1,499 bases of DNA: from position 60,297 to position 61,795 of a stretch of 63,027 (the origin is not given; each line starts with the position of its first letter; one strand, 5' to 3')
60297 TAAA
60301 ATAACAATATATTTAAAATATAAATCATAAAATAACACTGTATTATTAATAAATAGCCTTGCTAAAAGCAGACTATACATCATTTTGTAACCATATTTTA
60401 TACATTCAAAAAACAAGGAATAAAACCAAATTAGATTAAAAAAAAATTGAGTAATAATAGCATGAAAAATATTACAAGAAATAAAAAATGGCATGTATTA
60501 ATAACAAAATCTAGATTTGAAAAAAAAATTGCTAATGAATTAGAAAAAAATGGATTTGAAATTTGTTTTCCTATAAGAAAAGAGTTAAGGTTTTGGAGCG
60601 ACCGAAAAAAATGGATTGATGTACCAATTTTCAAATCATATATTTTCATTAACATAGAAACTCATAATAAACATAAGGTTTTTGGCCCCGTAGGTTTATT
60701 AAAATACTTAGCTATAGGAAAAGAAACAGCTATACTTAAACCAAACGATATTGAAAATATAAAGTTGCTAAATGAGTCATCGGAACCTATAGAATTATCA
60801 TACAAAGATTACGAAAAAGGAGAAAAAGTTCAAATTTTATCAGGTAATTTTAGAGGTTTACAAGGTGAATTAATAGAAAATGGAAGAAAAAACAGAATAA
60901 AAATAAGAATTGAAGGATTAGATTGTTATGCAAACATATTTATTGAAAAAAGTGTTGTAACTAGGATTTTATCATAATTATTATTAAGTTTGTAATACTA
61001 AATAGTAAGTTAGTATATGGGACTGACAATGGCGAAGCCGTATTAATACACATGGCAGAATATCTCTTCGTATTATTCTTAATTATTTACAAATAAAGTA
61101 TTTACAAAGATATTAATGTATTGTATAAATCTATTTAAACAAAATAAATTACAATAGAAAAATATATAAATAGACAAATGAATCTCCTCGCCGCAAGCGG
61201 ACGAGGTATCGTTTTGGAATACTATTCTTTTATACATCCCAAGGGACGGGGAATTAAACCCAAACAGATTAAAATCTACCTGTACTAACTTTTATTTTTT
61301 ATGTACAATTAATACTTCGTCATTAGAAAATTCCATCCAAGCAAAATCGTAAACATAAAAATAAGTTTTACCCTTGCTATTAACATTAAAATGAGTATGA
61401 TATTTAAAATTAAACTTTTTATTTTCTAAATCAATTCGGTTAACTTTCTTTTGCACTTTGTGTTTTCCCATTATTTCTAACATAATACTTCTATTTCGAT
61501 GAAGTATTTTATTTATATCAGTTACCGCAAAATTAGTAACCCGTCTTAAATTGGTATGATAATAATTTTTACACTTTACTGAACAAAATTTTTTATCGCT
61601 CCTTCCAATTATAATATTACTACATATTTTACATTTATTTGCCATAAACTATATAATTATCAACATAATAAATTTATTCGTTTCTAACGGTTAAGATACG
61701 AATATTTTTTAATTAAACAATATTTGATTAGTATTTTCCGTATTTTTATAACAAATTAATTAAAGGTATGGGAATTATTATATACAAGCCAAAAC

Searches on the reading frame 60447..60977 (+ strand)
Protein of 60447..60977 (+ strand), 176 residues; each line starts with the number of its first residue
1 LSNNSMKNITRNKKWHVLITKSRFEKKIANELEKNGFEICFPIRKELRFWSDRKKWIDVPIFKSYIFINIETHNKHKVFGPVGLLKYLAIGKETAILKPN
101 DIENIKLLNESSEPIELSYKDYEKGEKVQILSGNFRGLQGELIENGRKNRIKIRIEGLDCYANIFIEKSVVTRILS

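Call 24: search_protein_families(library=pfam, proteins=[window:60447-60977:+], max_evalue=0.001)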
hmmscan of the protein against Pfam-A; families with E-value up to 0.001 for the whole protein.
window:60447-60977:+ (176 aa): 1 family
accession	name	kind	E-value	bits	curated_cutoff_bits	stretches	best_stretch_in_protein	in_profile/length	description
PF02357.24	NusG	-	3.8e-14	53.4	22.2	1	13-104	1-91/93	Transcription termination factor nusG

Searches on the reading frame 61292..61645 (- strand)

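Call 24: search_protein_families(library=pfam, proteins=[window:61292-61645:-], max_evalue=0.001)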
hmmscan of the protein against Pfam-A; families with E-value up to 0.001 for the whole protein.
window:61292-61645:- (117 aa): 1 family
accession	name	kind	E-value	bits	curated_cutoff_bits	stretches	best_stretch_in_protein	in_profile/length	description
PF09889.16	DUF2116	-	0.0006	20.2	26.8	0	5-39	6-38/59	Probable treble clef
